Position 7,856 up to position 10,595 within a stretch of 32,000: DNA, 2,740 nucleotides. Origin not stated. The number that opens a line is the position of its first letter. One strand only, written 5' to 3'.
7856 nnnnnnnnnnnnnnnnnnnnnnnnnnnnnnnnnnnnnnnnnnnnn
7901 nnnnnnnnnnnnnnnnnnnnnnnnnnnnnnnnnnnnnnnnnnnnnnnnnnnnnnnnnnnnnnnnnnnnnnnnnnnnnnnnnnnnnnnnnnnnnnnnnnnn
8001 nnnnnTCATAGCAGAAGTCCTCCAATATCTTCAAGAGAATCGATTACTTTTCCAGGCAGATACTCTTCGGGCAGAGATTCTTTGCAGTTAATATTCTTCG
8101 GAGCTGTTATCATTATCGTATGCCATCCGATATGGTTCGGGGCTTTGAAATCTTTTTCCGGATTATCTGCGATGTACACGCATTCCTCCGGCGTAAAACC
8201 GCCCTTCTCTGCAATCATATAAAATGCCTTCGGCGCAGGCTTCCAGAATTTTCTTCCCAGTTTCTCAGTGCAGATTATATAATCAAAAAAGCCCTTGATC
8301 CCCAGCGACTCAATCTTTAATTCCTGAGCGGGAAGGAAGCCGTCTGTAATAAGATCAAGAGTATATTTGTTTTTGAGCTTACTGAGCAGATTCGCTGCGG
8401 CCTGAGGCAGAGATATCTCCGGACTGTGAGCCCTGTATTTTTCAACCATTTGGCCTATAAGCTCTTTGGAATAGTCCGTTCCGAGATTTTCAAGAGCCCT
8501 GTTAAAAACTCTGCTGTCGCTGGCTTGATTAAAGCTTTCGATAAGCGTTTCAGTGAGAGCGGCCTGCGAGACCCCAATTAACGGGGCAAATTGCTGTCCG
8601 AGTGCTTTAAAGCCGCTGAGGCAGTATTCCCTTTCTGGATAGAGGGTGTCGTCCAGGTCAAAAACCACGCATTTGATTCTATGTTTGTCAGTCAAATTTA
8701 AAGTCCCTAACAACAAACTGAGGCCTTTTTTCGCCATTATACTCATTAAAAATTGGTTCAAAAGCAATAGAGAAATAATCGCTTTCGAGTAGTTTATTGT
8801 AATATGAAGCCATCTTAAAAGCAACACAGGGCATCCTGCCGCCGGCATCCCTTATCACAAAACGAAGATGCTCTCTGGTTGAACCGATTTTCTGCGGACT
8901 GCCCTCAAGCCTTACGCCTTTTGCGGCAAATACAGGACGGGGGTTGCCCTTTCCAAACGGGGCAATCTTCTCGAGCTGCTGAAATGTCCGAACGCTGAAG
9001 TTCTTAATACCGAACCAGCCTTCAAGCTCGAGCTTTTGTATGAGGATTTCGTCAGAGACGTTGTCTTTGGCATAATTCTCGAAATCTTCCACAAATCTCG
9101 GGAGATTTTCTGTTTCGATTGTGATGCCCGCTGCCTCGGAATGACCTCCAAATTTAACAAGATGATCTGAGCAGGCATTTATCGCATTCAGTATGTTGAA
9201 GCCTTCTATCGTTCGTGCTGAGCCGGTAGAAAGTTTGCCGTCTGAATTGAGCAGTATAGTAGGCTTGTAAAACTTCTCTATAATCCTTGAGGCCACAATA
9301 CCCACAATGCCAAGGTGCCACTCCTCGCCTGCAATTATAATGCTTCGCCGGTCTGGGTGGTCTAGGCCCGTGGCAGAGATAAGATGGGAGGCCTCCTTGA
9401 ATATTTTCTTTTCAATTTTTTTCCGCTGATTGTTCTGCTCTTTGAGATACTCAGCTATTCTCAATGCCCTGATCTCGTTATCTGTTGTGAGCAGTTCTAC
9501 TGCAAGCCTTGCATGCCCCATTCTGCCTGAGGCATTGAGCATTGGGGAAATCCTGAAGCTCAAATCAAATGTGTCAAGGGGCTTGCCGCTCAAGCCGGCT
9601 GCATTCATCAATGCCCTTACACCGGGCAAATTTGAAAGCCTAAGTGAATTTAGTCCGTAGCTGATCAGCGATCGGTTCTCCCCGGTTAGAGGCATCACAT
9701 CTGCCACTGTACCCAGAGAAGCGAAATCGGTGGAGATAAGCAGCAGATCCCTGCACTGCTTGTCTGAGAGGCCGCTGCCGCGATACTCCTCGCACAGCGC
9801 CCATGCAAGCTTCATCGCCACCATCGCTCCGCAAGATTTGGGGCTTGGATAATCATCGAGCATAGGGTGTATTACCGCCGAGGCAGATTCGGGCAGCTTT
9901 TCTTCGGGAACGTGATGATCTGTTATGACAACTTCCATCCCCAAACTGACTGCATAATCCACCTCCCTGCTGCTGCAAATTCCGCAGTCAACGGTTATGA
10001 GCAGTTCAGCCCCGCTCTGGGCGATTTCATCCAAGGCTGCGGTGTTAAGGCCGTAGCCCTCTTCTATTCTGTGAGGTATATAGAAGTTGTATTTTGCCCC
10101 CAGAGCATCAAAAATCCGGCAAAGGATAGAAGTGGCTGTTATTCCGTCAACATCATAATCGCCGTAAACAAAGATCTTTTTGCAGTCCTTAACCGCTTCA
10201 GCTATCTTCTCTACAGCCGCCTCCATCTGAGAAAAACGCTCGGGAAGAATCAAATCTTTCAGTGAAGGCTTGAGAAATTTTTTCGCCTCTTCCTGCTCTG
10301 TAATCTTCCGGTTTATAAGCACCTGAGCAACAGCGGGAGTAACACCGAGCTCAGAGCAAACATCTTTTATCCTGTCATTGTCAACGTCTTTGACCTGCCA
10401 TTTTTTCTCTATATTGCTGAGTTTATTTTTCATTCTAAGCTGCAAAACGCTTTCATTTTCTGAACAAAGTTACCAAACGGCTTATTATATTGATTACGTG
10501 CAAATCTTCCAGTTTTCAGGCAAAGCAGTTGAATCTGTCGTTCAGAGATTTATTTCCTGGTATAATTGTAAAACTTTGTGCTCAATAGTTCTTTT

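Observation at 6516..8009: Unusual single-polypeptide fusion of a CYTH triphosphate-tunnel domain to a DAGK-fold (YegS-like) kinase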

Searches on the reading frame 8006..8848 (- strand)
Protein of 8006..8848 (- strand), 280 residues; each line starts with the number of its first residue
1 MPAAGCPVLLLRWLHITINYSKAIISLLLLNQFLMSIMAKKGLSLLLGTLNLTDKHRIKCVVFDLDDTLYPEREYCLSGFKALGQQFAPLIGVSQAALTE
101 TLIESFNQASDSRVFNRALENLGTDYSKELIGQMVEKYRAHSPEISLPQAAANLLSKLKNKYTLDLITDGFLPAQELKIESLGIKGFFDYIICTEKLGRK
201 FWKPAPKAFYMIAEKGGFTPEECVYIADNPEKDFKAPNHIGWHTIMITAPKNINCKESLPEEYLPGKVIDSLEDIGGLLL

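Call 3: search_protein_families(library=pfam, proteins=[window:8006-8848:-], max_evalue=0.01)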
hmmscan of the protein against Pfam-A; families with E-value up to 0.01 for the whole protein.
window:8006-8848:- (280 aa): 4 families
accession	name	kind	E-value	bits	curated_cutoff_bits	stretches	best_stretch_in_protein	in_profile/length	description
PF13419.12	HAD_2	-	4.7e-19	69.6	23.8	1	61-247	1-178/178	Haloacid dehalogenase-like hydrolase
PF00702.32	Hydrolase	-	1.1e-16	62.3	26.4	1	58-238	1-188/191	haloacid dehalogenase-like hydrolase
PF13242.12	Hydrolase_like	-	2.7e-07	30.8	22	1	203-274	4-74/75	HAD-hyrolase-like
PF12710.13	HAD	-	6.9e-07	30.3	27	1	61-230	1-182/189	haloacid dehalogenase-like hydrolase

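Call 4: search_protein_families(library=ncbifam, proteins=[window:8006-8848:-], max_evalue=0.01)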
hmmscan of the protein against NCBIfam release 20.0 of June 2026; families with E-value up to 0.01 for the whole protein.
window:8006-8848:- (280 aa): 27 families (the best 25 are shown)
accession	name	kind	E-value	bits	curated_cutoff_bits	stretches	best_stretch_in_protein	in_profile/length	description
TIGR02253.1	CTE7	subfamily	2.5e-30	105.9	169.75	1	58-274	2-219/221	TIGR02253 family HAD-type hydrolase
TIGR02254.1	YjjG_YfnB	equivalog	1.1e-17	64.2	159.9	1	115-275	68-219/223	YjjG family noncanonical pyrimidine nucleotidase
TIGR01993.1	Pyr-5-nucltdase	equivalog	4.6e-13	49.4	142.9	1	59-246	1-182/183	pyrimidine 5'-nucleotidase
TIGR02252.1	DREG-2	subfamily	1.8e-12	47.4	155.2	1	179-245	138-202/203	HAD hydrolase, REG-2-like, family IA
NF053830.1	RUBPPhHalo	equivalog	9.7e-12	45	330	1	59-276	3-231/234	ribulose-1,5-bisphosphate 5-phosphatase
NF006976.0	PRK09449.1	equivalog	9.7e-12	44.9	183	1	146-254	94-202/225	pyrimidine 5'-nucleotidase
TIGR01428.1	HAD_type_II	equivalog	8.2e-10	39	125.4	1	59-248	2-191/197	haloacid dehalogenase type II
NF008018.0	PRK10748.1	equivalog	7.2e-09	35.2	225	1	56-266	8-225/238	5-amino-6-(5-phospho-D-ribitylamino)uracil phosphatase YigB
TIGR02247.1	HAD-1A3-hyp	subfamily_domain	1.1e-08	35.1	125.4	1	144-251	92-199/211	epoxide hydrolase N-terminal domain-like phosphatase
NF009695.0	PRK13222.1-2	equivalog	1.2e-08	34.8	225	1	56-276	4-219/226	phosphoglycolate phosphatase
NF009804.0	PRK13288.1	equivalog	2e-08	34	218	1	57-275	2-206/215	pyrophosphatase PpaX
TIGR01549.1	HAD-SF-IA-v1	subfamily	7.4e-08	32.9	23.3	1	148-241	64-149/149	HAD-IA family hydrolase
TIGR01449.2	PGP_bact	equivalog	8.9e-08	31.9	180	1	95-252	29-189/213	phosphoglycolate phosphatase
NF009697.0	PRK13222.1-4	equivalog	2.3e-07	30.4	327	1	55-252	4-198/232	phosphoglycolate phosphatase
NF052576.1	PymNtasePynAStpc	equivalog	4.4e-07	29.8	350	1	129-256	80-208/229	pyrimidine 5'-nucleotidase PynA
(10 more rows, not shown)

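Call 55: search_solved_structures(query=window:8006-8740:-, max_evalue=0.00001)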
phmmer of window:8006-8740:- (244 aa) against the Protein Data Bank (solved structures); distinct sequences matched with E-value up to 0.00001: 25.
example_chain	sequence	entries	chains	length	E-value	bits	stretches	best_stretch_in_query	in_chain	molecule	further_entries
6q7p_A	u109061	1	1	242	6.3e-14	55.3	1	114-211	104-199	OE1.2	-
6q7q_A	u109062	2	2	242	8.7e-14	54.8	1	114-211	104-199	OE1.3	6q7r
1x42_A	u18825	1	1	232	9e-14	54.8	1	105-211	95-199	hypothetical protein PH0459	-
3u26_A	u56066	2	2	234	1.3e-13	54.3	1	115-211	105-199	PF00702 domain protein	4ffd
6q7n_A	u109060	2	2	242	1.4e-13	54.2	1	115-211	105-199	BH32 | OE1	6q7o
6z1k_A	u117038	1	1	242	2.3e-12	50.2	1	112-211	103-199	BH32.6 protein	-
8bp1_A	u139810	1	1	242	1.6e-11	47.4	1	104-211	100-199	BHMeHis1.0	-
7o1d_A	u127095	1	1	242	1.6e-11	47.4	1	104-211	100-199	BH32.7 protein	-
9ful_A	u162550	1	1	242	4.9e-11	45.8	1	113-211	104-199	Chain A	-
9fug_A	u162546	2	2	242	5e-11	45.8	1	113-211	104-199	SNAr1.3 (K39A) | Chain A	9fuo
9eqd_A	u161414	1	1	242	4.9e-09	39.3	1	78-211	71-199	CT1.5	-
9r2d_A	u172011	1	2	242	5.2e-09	39.2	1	112-211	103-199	Crystal structure of ASB1.3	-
8bp0_A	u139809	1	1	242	7.1e-09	38.8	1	107-211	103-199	BHMeHis1.8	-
6z1l_A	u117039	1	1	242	8.8e-09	38.5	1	104-211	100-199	BH32.12 protein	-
2w4m_A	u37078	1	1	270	1.4e-08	37.8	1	107-232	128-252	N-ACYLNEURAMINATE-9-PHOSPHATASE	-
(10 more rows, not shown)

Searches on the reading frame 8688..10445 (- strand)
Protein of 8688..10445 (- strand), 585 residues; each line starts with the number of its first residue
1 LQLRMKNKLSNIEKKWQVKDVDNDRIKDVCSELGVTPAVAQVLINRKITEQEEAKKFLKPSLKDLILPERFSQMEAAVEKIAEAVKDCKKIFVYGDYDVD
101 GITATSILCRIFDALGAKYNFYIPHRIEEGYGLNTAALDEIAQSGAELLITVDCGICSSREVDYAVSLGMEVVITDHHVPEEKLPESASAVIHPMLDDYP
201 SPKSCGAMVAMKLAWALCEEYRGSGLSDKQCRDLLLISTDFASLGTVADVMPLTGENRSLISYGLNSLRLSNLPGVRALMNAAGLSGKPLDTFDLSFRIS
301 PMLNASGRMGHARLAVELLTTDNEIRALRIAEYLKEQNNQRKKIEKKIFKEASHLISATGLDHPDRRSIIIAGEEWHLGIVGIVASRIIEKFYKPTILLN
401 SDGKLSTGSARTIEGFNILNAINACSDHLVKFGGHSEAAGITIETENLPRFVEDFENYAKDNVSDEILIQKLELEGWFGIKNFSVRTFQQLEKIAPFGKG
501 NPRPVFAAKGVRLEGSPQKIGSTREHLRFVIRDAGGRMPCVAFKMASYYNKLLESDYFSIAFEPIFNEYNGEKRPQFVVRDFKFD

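Call 3: search_protein_families(library=pfam, proteins=[window:8688-10445:-], max_evalue=0.01)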
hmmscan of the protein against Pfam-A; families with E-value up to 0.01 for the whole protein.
window:8688-10445:- (585 aa): 4 families
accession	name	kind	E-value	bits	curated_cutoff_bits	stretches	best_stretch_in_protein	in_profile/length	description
PF17768.7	RecJ_OB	-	1.7e-25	89.6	27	1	480-581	7-107/107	RecJ OB domain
PF01368.27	DHH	-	2.5e-24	86.4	28.1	1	90-238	1-124/125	DHH family, N-terminal domain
PF02272.25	DHHA1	-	2.7e-13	50.7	25.9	1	370-460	5-101/102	DHHA1 domain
PF05690.20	ThiG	-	0.0068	16.2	23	0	85-181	120-209/247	Thiazole biosynthesis protein ThiG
